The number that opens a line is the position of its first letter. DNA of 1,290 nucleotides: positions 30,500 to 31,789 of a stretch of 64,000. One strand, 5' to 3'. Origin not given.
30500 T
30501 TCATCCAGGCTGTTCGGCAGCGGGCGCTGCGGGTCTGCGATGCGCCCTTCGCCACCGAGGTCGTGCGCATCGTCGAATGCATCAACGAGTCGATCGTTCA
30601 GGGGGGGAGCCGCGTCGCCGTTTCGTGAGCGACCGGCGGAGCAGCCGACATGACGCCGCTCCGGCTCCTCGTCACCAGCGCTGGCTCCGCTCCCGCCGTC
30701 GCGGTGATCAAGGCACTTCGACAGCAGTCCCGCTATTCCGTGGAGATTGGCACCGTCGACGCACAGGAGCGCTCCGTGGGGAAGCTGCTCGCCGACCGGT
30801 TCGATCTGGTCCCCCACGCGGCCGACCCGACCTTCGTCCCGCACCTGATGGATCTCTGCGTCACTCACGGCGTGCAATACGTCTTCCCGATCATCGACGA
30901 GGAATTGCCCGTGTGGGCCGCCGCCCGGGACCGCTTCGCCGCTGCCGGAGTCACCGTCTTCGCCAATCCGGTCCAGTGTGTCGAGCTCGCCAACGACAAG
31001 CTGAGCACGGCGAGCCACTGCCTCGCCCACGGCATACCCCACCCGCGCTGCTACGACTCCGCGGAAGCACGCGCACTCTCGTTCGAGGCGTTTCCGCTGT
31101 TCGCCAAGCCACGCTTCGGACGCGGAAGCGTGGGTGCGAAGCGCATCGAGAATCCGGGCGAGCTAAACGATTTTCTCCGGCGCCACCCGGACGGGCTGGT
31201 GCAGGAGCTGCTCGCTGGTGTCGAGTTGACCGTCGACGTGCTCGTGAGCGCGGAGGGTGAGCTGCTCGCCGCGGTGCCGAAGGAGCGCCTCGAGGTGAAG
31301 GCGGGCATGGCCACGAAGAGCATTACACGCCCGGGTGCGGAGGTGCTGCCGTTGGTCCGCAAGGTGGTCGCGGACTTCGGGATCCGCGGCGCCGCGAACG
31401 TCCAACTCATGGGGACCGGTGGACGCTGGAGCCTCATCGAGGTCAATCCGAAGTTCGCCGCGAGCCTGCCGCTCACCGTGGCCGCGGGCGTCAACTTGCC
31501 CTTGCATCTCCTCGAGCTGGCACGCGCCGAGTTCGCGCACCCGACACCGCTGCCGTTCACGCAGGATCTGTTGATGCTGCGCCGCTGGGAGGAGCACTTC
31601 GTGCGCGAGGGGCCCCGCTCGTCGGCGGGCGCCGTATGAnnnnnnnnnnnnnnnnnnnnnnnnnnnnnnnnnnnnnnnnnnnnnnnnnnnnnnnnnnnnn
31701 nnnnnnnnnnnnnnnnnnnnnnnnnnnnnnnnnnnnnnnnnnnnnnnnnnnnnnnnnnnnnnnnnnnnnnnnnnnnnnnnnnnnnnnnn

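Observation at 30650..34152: ATP-grasp ligase plus two tandem SAM methyltransferases embedded between the sugar dehydrogenase and the GT2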

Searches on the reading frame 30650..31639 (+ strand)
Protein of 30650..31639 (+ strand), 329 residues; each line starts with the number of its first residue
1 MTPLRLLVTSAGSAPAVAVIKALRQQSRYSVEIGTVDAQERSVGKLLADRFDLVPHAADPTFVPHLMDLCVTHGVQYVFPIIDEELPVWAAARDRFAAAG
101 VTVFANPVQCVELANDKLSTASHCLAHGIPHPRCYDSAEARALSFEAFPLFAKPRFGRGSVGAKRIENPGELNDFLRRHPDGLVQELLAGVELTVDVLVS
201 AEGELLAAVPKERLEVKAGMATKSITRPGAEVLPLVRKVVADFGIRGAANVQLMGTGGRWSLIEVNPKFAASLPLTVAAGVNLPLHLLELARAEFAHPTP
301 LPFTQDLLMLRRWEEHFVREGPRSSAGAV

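Call 3: search_protein_families(library=pfam, proteins=[window:30650-31639:+], max_evalue=0.01)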
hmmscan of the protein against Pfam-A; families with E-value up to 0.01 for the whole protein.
window:30650-31639:+ (329 aa): 6 families
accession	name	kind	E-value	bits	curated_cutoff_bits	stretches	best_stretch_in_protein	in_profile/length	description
PF15632.11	ATPgrasp_Ter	-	3.9e-17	62.7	29.1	1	180-298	3-114/131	ATP-grasp in the biosynthetic pathway with Ter operon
PF02655.19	ATP-grasp_3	-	1.4e-16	61.4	23.2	1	114-272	1-160/160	ATP-grasp domain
PF21360.3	PylC-like_N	-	6.7e-13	49.1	27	1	6-103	1-95/96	PylC-like, N-terminal domain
PF02786.22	CPSase_L_D2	-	0.0012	18.8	19.8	0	238-291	147-203/211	Carbamoyl-phosphate synthase L chain, ATP binding domain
PF03435.24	Sacchrp_dh_NADP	-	0.0018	19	25.1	1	25-102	44-127/129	Saccharopine dehydrogenase NADP binding domain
PF13535.11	ATP-grasp_4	-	0.0099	15.9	27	0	183-269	56-153/160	ATP-grasp domain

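Call 7: search_protein_families(library=ncbifam, proteins=[window:30650-31639:+], max_evalue=0.001)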
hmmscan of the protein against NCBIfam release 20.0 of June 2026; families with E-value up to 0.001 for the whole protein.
window:30650-31639:+ (329 aa): 10 families
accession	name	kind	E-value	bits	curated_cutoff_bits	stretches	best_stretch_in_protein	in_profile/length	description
NF009405.0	PRK12767.1-4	equivalog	4.8e-64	216.3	390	1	6-320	3-317/320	carbamoyl phosphate synthase-like protein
NF009402.0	PRK12767.1-1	equivalog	4.6e-48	163.7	218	1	5-320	4-325/329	carbamoyl phosphate synthase-like protein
NF009406.0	PRK12767.1-5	equivalog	4.1e-43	147.7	271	1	5-294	4-296/327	carbamoyl phosphate synthase-like protein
NF009404.0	PRK12767.1-3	equivalog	3.5e-34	118.2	316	1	34-295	29-310/344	carbamoyl phosphate synthase-like protein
NF009403.0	PRK12767.1-2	equivalog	4.1e-29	101.9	286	1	6-235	3-231/342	carbamoyl phosphate synthase-like protein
NF053643.1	Ddl_archaea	equivalog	1.5e-08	34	500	1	67-295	54-299/367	putative pseudomurein biosynthesis ATP-grasp protein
NF002563.0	PRK02186.1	subfamily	1.4e-07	30.2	625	1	106-273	97-281/890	argininosuccinate lyase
TIGR03909.1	pyrrolys_PylC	equivalog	5.6e-06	25.3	248.3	1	71-283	58-269/374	3-methylornithine--L-lysine ligase PylC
TIGR01369.1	CPSaseII_lrg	equivalog_domain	0.00025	18.8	1027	1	95-281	648-854/1052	carbamoyl-phosphate synthase (glutamine-hydrolyzing) large subunit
NF002378.0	PRK01372.1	subfamily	0.00096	17.9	243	0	110-203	94-194/305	D-alanine--D-alanine ligase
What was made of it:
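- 30650..31639 (+): ATP-grasp ligase (329 aa), 'PRK12767 carbamoyl-phosphate-synthase-like' family; predicted N-acyl ligase acting on the sugar 3-amino group. Pfam and NCBIfam hits (calls 3, 7).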

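Call 8: find_encoding_contigs(protein=window:30650-31639:+, flank=10000, max_places=6)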
Protein window:30650-31639:+ (329 aa): 1 contig read that carries it; 1 place shown.
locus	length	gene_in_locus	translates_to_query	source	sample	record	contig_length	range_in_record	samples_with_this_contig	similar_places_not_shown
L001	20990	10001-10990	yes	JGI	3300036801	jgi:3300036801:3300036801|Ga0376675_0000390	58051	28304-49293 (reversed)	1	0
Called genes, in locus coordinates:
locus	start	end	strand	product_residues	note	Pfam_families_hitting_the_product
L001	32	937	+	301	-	-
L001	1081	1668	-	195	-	-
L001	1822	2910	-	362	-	-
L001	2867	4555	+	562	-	-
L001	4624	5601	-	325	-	PF03320:FBPase_glpX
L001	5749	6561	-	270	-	PF00378:ECH_1, PF16113:ECH_2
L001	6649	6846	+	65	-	-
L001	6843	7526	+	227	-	PF00702:Hydrolase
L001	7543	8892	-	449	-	PF00657:Lipase_GDSL, PF13472:Lipase_GDSL_2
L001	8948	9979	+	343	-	PF01408:GFO_IDH_MocA, PF03447:NAD_binding_3 (weak), PF02894:GFO_IDH_MocA_C, PF22725:GFO_IDH_MocA_C3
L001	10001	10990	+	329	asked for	PF21360:PylC-like_N, PF02655:ATP-grasp_3, PF15632:ATPgrasp_Ter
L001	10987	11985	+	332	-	PF01073:3Beta_HSD, PF01370:Epimerase, PF02719:Polysacc_synt_2, PF04321:RmlD_sub_bind, PF05368:NmrA (weak), PF07993:NAD_binding_4, PF13460:NAD_binding_10, PF16363:GDP_Man_Dehyd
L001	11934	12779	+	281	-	PF01209:Ubie_methyltran (weak), PF13489:Methyltransf_23, PF08241:Methyltransf_11, PF08242:Methyltransf_12, PF13649:Methyltransf_25, PF13847:Methyltransf_31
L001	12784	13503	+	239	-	PF05401:NodS (weak), PF13489:Methyltransf_23, PF08241:Methyltransf_11, PF08242:Methyltransf_12, PF13649:Methyltransf_25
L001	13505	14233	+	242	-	PF00535:Glycos_transf_2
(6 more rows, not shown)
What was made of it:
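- Checked: An independent JGI gene call of the same contig gives the same genes (call 8).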

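Call 9: find_homologous_proteins(query=window:30650-31636:+)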
Query window:30650-31636:+ (329 aa): 96 proteins with E <= 0.001 among 8000 candidates.
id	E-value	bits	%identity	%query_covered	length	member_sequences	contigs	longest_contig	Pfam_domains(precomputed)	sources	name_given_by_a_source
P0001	2.5e-214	728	100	100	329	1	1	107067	PF15632.12,PF02655.20,PF21360.4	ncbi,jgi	ncbi:MAG TPA: ATP-grasp domain-containing protein [Candidatus Binatia bacterium]|jgi:carbamoyl-phosp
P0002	3.7e-152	524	75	98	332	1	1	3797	PF15632.12,PF02655.20,PF21360.4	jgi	jgi:carbamoyl-phosphate synthase large subunit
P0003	2.2e-139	482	70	97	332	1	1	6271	PF13535.12,PF15632.12,PF02655.20,PF21360.4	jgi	jgi:carbamoyl-phosphate synthase large subunit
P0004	1.1e-134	467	69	97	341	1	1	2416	PF15632.12,PF02655.20,PF21360.4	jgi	jgi:carbamoyl-phosphate synthase large subunit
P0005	8.6e-130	450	67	95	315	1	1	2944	PF15632.12,PF02655.20,PF21360.4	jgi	-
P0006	2.5e-127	442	66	97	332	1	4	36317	PF15632.12,PF02655.20,PF21360.4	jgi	jgi:carbamoyl-phosphate synthase large subunit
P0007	2.3e-126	439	66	97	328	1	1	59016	PF15632.12,PF02655.20,PF21360.4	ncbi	-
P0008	2.8e-125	436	62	99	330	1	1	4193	PF15632.12,PF02655.20,PF21360.4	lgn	-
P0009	1.5e-112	394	59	96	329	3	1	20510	PF15632.12,PF02786.23,PF02655.20,PF21360.4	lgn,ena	-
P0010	8.4e-111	388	58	97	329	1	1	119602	PF15632.12,PF02655.20,PF21360.4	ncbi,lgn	-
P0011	4.6e-110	386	57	96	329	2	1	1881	PF15632.12,PF02655.20,PF21360.4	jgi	jgi:carbamoyl-phosphate synthase large subunit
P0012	2.6e-105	370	61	92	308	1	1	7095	PF15632.12,PF02655.20,PF21360.4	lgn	-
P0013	2.2e-104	367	58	97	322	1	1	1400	PF15632.12,PF02655.20,PF21360.4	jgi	jgi:carbamoyl-phosphate synthase large subunit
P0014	1.1e-102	361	55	96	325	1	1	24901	PF13535.12,PF15632.12,PF02655.20,PF21360.4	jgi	jgi:carbamoyl-phosphate synthase large subunit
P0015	4.9e-102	359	57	97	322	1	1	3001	PF13535.12,PF15632.12,PF02655.20,PF21360.4,PF07478.19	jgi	jgi:carbamoyl-phosphate synthase large subunit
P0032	9.2e-67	243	44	97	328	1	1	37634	PF13535.12,PF15632.12,PF02655.20,PF21360.4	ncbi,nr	ncbi:MAG: ATP-grasp domain-containing protein [Acidobacteria bacterium]|nr:ATP-grasp domain-containi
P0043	4.1e-64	235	41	96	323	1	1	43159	PF13535.12,PF15632.12,PF02655.20,PF21360.4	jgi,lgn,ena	jgi:carbamoyl-phosphate synthase large subunit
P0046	2.9e-63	232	42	96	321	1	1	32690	PF13535.12,PF15632.12,PF02655.20,PF21360.4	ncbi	ncbi:MAG: ATP-grasp domain-containing protein [Candidatus Omnitrophota bacterium]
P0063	1.4e-59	220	40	96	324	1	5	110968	PF13535.12,PF15632.12,PF02655.20,PF21360.4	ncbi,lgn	-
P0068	1.6e-57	213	40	96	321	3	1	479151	PF13535.12,PF15632.12,PF02786.23,PF02655.20,PF21360.4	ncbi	-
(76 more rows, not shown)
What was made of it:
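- NCBIfam and JGI label the family 'carbamoyl phosphate synthase-like' or 'large subunit' (calls 7, 9).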

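Call 10: search_solved_structures(query=window:30650-31636:+, max_evalue=0.01, show_alignments=1)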
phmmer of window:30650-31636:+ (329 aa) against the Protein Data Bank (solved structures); distinct sequences matched with E-value up to 0.01: 2.
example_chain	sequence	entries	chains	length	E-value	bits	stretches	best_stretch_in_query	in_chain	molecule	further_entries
2pn1_A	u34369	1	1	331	1.6e-41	145.6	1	5-311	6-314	Carbamoylphosphate synthase large subunit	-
8evy_B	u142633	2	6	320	0.0097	18.2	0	97-206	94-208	D-alanine--D-alanine ligase B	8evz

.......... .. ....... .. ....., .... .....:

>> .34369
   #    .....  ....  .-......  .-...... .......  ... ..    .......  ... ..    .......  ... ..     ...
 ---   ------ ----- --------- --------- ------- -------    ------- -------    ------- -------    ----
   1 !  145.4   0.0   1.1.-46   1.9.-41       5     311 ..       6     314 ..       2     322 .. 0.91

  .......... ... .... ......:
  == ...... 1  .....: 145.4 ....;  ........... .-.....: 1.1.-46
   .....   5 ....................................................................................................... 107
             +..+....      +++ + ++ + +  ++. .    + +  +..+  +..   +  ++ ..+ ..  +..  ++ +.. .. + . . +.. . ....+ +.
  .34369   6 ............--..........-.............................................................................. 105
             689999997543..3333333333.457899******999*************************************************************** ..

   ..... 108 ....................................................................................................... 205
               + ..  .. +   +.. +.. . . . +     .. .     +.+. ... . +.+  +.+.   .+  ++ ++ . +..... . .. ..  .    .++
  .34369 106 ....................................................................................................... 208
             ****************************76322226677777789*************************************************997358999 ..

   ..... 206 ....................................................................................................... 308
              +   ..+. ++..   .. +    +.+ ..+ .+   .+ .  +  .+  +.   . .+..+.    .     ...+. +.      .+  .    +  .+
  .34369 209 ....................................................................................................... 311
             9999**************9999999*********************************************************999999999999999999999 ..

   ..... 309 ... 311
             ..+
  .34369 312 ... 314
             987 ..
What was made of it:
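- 30650..31639 (+): PDB 2pn1 at 1.6e-41 (call 10).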

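Call 11: find_encoding_contigs(protein=P0010, flank=10000, max_places=2)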
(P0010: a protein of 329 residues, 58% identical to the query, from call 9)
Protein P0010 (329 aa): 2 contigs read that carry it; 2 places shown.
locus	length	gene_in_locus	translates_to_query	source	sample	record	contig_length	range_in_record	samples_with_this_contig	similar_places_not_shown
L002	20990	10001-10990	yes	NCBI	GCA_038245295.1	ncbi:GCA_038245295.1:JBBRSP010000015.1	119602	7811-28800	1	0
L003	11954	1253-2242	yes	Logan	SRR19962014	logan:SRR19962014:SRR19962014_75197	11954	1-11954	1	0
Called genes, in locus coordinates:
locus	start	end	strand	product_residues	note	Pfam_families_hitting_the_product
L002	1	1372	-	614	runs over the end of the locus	PF00884:Sulfatase, PF01663:Phosphodiest, PF16347:SGSH_C (weak)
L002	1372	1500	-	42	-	-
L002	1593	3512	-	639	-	PF00884:Sulfatase, PF01663:Phosphodiest (weak), PF16347:SGSH_C (weak)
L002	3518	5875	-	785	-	-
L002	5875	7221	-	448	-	PF03062:MBOAT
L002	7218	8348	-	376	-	-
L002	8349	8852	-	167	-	PF14534:DUF4440 (weak), PF12680:SnoaL_2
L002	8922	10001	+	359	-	PF01408:GFO_IDH_MocA, PF22725:GFO_IDH_MocA_C3, PF02894:GFO_IDH_MocA_C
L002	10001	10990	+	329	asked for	PF21360:PylC-like_N, PF02655:ATP-grasp_3, PF15632:ATPgrasp_Ter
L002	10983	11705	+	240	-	PF05401:NodS (weak), PF13489:Methyltransf_23, PF08241:Methyltransf_11 (weak), PF08242:Methyltransf_12 (weak)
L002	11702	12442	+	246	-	PF00535:Glycos_transf_2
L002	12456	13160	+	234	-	PF13489:Methyltransf_23, PF13847:Methyltransf_31, PF08241:Methyltransf_11, PF08242:Methyltransf_12, PF13649:Methyltransf_25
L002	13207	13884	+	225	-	PF13242:Hydrolase_like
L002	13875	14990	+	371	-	PF00155:Aminotran_1_2 (faint), PF01041:DegT_DnrJ_EryC1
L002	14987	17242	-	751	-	-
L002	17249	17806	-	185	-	-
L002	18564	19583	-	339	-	PF03706:LPG_synthase_TM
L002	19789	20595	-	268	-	PF05175:MTS (weak), PF02353:CMAS, PF13489:Methyltransf_23, PF08003:Methyltransf_9, PF08241:Methyltransf_11, PF08242:Methyltransf_12, PF13649:Methyltransf_25, PF13847:Methyltransf_31, +2 more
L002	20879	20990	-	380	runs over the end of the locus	PF00657:Lipase_GDSL, PF13472:Lipase_GDSL_2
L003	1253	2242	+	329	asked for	PF21360:PylC-like_N, PF02655:ATP-grasp_3, PF15632:ATPgrasp_Ter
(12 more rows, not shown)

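Call 18: find_related_loci(query=A1, collection=genome_contigs, flank=10000)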
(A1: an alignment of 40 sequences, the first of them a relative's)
Query A1 (329 aa) in genome_contigs; peptide patterns used: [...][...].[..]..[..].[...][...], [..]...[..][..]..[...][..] (x = any residue, [..] = any of these).
600 stretches matched a pattern (row limit reached: there are more); 522 encode a relative of the query (tblastn E <= 1e-3); the best 80 are kept; 80 distinct loci.
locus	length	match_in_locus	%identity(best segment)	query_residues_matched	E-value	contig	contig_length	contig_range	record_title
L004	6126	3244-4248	37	1-320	3e-64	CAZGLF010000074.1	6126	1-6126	MAG TPA_asm: uncultured Planctomycetia bacterium isolate SRP141376_co2_388 genome assembly, contig: NODE_21731_length_61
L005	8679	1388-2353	35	1-319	3e-58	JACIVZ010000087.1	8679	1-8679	MAG: Methanomethylovorans sp. isolate MAG-12 Methanomethylovorans_C3_bin7_Scaffold_87, whole genome shotgun sequence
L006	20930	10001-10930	36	4-317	2e-53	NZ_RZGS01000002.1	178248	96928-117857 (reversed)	Legionella septentrionalis strain km711 contigs2, whole genome shotgun sequence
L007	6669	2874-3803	36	4-317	4e-51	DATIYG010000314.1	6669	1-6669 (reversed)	MAG TPA_asm: Rhizomicrobium sp. isolate SMAG_U15269 k141_4157116, whole genome shotgun sequence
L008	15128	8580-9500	32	6-311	6e-50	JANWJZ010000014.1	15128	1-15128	MAG: Halanaerobiales bacterium isolate CRAIB_MAG80 c_000000011794, whole genome shotgun sequence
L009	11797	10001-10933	34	3-317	7e-49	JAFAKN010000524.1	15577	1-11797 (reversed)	MAG: Alphaproteobacteria bacterium isolate CP_BE_RX_12 BE_RX_k147_5471893, whole genome shotgun sequence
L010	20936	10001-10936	31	2-311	3e-48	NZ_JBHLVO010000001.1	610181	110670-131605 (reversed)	Metabacillus herbersteinensis strain CCM 7228 spades_K_25_97_1, whole genome shotgun sequence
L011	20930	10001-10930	36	4-317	2e-48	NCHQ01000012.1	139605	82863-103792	MAG: Rhodospirillales bacterium 24-66-33 04302015_24_scaffold_37, whole genome shotgun sequence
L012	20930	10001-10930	35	4-317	7e-48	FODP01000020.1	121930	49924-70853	Rhodospirillales bacterium URHD0017 genome assembly, contig: N556DRAFT_scaffold00020.20, whole genome shotgun sequence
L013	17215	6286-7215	37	4-317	4e-48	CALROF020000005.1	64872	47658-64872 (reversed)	MAG: Reyranella massiliensis 521 isolate JJ-LUK12B-28-7-m2-bin89 genome assembly, contig: JJ-LUK12B-28-C99, whole genome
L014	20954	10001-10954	31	2-317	7e-48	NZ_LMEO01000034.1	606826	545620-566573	Paenibacillus sp. Root444D2 contig_4, whole genome shotgun sequence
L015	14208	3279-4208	36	4-317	5e-47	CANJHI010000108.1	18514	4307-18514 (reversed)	MAG: Alphaproteobacteria bacterium isolate RH-20apr16-174 genome assembly, contig: RH-20APR16-C5276, whole genome shotgu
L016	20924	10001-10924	33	4-317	6e-47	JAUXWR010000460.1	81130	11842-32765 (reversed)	MAG: Legionella sp. isolate C15_metabat.bin.116 C15_k141_52105, whole genome shotgun sequence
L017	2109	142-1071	34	4-317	4e-47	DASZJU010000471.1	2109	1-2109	MAG TPA_asm: Reyranella sp. isolate SMAG_U6637 k141_1846318, whole genome shotgun sequence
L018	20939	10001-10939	38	2-318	2e-46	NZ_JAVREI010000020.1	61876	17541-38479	Blastococcus goldschmidtiae strain DSM 46792 NODE_20_length_61876_cov_28.913003, whole genome shotgun sequence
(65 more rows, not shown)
